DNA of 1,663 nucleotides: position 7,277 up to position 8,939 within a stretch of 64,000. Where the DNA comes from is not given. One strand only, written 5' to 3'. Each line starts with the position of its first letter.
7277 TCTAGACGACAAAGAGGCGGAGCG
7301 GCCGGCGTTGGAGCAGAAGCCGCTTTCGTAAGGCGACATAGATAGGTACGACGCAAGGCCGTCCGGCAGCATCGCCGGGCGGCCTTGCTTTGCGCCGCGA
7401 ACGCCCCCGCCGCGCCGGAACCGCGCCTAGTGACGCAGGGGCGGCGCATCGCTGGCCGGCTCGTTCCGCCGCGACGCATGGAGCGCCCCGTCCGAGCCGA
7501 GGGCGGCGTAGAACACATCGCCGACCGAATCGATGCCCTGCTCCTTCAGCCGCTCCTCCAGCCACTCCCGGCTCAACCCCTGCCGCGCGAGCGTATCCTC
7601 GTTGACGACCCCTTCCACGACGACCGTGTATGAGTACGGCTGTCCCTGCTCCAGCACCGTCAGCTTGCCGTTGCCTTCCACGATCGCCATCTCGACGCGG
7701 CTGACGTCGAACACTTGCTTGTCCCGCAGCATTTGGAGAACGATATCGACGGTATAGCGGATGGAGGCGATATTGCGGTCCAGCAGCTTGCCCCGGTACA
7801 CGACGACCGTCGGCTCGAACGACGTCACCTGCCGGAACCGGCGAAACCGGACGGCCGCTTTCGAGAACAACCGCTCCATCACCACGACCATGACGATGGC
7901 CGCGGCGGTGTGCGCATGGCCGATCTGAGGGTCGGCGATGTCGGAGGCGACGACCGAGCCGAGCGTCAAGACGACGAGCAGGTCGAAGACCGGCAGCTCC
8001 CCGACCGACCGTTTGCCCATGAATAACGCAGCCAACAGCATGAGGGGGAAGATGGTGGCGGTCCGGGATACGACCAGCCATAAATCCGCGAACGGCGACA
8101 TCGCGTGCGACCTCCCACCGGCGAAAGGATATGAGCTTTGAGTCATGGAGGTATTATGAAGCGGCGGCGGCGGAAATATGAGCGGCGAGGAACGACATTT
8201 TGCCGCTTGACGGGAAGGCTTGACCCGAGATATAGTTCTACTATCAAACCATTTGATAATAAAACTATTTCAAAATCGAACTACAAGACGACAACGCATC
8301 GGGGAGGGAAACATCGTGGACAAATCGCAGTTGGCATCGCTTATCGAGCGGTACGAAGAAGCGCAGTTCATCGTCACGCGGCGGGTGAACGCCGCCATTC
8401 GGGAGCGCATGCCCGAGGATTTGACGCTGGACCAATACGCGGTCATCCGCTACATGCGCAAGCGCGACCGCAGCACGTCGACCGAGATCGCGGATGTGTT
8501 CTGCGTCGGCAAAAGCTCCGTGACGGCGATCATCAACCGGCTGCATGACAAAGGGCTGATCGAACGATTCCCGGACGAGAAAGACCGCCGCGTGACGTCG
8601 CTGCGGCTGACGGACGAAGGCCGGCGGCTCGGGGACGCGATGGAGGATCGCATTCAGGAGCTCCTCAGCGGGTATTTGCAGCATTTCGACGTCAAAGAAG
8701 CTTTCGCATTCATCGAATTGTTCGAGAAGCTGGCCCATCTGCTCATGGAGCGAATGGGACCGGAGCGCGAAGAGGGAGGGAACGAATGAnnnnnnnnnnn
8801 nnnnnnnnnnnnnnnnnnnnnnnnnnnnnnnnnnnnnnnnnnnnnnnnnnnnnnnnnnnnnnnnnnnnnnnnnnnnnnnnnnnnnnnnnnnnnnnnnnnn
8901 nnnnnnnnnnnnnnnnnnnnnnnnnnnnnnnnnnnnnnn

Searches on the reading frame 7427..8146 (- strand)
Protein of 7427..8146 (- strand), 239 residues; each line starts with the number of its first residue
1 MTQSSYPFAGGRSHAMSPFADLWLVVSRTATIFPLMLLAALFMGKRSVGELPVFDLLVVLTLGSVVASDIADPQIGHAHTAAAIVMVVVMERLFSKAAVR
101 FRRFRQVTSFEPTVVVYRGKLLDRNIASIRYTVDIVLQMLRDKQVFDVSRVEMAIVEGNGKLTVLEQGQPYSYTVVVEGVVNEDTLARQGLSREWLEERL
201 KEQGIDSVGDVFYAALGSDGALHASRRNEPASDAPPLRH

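Call 8: search_protein_families(library=pfam, proteins=[window:7427-8146:-], max_evalue=0.01)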
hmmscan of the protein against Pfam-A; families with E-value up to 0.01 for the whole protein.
window:7427-8146:- (239 aa): 2 families
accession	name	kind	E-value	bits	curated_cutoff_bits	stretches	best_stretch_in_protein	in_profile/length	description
PF04239.17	DUF421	-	2.9e-31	108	23.6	1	100-215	2-127/129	YetF C-terminal domain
PF20730.2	YetF_N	-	0.0065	16.7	26.5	0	35-92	14-71/76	YetF N-terminal transmembrane domain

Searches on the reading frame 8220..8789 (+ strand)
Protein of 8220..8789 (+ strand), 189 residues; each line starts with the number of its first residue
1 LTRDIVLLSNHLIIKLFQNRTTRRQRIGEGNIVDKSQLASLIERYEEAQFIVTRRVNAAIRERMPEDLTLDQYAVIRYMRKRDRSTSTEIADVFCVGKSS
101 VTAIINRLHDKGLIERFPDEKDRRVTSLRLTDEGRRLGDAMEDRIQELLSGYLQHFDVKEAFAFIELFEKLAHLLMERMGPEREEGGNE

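Call 8: search_protein_families(library=pfam, proteins=[window:8220-8789:+], max_evalue=0.01)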
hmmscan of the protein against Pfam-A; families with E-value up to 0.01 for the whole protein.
window:8220-8789:+ (189 aa): 12 families
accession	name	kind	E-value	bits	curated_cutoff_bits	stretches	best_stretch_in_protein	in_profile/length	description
PF01047.28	MarR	-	2.7e-12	46.8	24.6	1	68-125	1-58/59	MarR family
PF12802.13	MarR_2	-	4e-11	43.3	27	1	67-124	2-60/61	MarR family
PF13463.12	HTH_27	-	2.4e-08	34.6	22.2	1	72-134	5-68/68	Winged helix DNA-binding domain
PF22381.2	Staph_reg_Sar_Rot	-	1.9e-07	31.5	27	1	67-140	11-84/85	Transcriptional regulator SarA/Rot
PF03965.22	Penicillinase_R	-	0.00064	20.5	22.6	1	73-151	6-86/115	Penicillinase repressor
PF01978.25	TrmB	-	0.0012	19.1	25.6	1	81-120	19-58/68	Sugar-specific transcriptional regulator TrmB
PF21863.2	HTH_67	-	0.0012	18.9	27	1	101-177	198-263/268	Helix-turn-helix family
PF13412.12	HTH_24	-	0.002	18.1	21.9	1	73-115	6-48/48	Winged helix-turn-helix DNA-binding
PF13545.12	HTH_Crp_2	-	0.0029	18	27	0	86-116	24-55/70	Crp-like helix-turn-helix domain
PF13601.12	HTH_34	-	0.0032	18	27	0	74-137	4-68/80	Winged helix DNA-binding domain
PF01325.25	Fe_dep_repress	-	0.0035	17.9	26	1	86-116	24-54/60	Iron dependent repressor, N-terminal DNA binding domain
PF20008.5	DUF6429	-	0.0081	16.3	31.6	0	103-141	30-64/71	Domain of unknown function (DUF6429)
